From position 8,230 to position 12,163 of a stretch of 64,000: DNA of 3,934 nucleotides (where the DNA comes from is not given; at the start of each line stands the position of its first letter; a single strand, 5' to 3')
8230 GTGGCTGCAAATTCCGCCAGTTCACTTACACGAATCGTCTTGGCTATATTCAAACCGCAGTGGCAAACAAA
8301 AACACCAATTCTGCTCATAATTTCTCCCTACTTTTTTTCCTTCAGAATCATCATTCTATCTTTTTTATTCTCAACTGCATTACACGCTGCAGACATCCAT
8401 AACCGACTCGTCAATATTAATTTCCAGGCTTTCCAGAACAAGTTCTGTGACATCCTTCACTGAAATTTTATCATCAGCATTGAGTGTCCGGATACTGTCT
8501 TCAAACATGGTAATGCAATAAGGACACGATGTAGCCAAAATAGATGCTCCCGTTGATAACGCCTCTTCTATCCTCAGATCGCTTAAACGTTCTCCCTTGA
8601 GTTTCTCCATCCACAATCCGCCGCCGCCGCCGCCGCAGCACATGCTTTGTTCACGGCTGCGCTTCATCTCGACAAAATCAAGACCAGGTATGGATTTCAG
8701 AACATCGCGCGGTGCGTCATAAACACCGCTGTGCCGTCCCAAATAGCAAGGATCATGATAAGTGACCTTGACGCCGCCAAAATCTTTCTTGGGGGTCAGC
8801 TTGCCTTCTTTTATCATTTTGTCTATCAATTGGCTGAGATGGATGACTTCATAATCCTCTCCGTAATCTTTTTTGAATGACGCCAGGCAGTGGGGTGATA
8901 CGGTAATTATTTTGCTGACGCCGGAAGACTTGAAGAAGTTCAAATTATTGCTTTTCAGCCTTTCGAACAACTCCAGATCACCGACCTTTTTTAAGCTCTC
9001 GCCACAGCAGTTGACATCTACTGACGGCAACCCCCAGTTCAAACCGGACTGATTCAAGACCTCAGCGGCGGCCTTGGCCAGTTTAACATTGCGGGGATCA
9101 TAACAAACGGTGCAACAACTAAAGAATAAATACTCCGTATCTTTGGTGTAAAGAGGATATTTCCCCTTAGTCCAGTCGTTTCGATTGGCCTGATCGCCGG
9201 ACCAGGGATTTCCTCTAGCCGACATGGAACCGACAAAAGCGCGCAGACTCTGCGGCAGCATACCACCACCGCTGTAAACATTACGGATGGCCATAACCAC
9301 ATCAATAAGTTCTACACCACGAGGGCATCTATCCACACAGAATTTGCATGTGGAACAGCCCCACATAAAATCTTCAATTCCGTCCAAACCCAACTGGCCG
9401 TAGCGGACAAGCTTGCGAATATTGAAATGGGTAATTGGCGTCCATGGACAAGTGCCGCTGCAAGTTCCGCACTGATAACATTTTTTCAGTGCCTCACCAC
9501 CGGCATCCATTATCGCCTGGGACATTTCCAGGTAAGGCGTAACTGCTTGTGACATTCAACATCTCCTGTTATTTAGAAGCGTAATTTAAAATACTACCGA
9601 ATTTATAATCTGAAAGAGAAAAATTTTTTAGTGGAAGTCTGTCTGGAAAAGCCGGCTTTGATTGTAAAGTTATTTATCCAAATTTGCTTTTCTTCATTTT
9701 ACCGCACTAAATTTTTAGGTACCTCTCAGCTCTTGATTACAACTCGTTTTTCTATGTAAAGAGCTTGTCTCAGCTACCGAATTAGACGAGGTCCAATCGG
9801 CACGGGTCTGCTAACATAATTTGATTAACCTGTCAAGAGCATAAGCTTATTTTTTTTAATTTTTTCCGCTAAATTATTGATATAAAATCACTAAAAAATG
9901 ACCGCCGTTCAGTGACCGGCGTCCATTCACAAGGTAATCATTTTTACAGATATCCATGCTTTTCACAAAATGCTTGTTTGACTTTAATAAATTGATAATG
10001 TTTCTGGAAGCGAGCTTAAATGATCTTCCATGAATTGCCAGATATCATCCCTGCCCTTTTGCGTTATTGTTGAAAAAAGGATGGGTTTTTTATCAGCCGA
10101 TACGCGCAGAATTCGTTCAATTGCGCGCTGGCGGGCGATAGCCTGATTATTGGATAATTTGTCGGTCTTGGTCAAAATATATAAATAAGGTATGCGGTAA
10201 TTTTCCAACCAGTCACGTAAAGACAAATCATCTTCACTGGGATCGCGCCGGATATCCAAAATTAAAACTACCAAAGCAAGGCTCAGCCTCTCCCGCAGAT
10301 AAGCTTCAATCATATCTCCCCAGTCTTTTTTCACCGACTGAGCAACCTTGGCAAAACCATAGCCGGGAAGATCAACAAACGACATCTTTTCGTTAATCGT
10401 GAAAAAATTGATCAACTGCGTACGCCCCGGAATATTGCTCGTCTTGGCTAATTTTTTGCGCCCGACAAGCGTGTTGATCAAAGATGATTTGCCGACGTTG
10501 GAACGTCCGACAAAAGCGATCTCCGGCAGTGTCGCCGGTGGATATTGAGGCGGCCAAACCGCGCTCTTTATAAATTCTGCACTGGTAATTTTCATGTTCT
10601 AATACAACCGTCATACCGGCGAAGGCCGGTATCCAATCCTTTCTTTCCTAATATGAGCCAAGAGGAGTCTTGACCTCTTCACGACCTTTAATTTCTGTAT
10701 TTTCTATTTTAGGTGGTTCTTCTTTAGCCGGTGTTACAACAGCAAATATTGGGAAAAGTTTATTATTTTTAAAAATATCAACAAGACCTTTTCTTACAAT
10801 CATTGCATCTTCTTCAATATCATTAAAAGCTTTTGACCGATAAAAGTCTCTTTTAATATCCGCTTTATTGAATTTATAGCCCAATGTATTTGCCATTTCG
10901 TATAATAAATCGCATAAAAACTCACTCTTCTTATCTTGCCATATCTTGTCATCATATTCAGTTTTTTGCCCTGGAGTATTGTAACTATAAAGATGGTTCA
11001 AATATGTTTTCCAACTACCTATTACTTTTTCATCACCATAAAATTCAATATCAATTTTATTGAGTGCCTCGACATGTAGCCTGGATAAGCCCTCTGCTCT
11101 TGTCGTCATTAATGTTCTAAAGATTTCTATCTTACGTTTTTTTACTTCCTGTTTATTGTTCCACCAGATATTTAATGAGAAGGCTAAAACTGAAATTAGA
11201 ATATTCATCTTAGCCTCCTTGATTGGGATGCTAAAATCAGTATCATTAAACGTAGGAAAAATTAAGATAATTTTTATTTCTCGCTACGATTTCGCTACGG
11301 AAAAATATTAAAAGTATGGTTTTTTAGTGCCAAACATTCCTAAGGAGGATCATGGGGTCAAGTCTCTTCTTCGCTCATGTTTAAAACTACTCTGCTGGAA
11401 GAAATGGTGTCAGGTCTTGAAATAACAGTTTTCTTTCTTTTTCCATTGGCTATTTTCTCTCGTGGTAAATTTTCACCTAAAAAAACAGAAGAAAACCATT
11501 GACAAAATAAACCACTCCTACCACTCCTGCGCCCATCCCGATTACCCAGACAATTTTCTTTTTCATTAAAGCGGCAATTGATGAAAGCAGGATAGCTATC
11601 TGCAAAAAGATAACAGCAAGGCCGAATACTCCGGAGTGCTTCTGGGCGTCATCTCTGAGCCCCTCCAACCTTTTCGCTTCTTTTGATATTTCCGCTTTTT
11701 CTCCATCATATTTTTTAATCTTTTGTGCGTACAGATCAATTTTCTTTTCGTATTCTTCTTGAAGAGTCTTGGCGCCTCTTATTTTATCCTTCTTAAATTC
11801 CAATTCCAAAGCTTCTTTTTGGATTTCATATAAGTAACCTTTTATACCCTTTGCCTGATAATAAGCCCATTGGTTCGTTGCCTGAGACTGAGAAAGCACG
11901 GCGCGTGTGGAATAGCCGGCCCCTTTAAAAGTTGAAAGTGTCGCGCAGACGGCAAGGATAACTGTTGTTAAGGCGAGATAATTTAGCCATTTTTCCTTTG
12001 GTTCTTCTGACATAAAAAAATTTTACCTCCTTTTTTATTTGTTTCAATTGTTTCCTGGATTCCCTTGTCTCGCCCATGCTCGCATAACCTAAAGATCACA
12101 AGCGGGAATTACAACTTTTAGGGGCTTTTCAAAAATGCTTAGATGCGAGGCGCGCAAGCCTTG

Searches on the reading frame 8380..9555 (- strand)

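Call 102: search_protein_families(library=pfam, proteins=[window:8380-9555:-], max_evalue=0.00001)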
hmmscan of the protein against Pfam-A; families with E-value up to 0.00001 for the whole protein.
window:8380-9555:- (391 aa): 4 families
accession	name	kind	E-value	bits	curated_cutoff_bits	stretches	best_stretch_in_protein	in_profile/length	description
PF02754.22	CCG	-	3.4e-31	107.6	20.6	2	264-351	1-84/85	Cysteine-rich domain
PF13183.11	Fer4_8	-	2.4e-09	38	27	1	23-81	2-68/68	4Fe-4S dicluster domain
PF13187.11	Fer4_9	-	1.6e-07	31.7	27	1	25-80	1-50/52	4Fe-4S dicluster domain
PF13237.11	Fer4_10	-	4e-07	30.3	25.5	1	23-78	6-53/53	4Fe-4S dicluster domain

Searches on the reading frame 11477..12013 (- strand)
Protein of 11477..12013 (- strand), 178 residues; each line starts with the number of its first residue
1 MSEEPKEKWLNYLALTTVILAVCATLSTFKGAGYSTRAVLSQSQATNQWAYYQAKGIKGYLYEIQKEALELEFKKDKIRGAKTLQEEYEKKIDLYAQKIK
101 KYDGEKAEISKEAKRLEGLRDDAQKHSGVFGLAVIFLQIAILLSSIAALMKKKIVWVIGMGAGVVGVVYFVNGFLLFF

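Call 102: search_protein_families(library=pfam, proteins=[window:11477-12013:-], max_evalue=0.00001)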
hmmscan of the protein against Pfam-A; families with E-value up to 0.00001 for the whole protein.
window:11477-12013:- (178 aa): 1 family
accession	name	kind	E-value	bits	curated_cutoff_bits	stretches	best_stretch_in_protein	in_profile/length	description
PF14235.11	DUF4337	-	4.1e-57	193.3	27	1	11-174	2-161/161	Domain of unknown function (DUF4337)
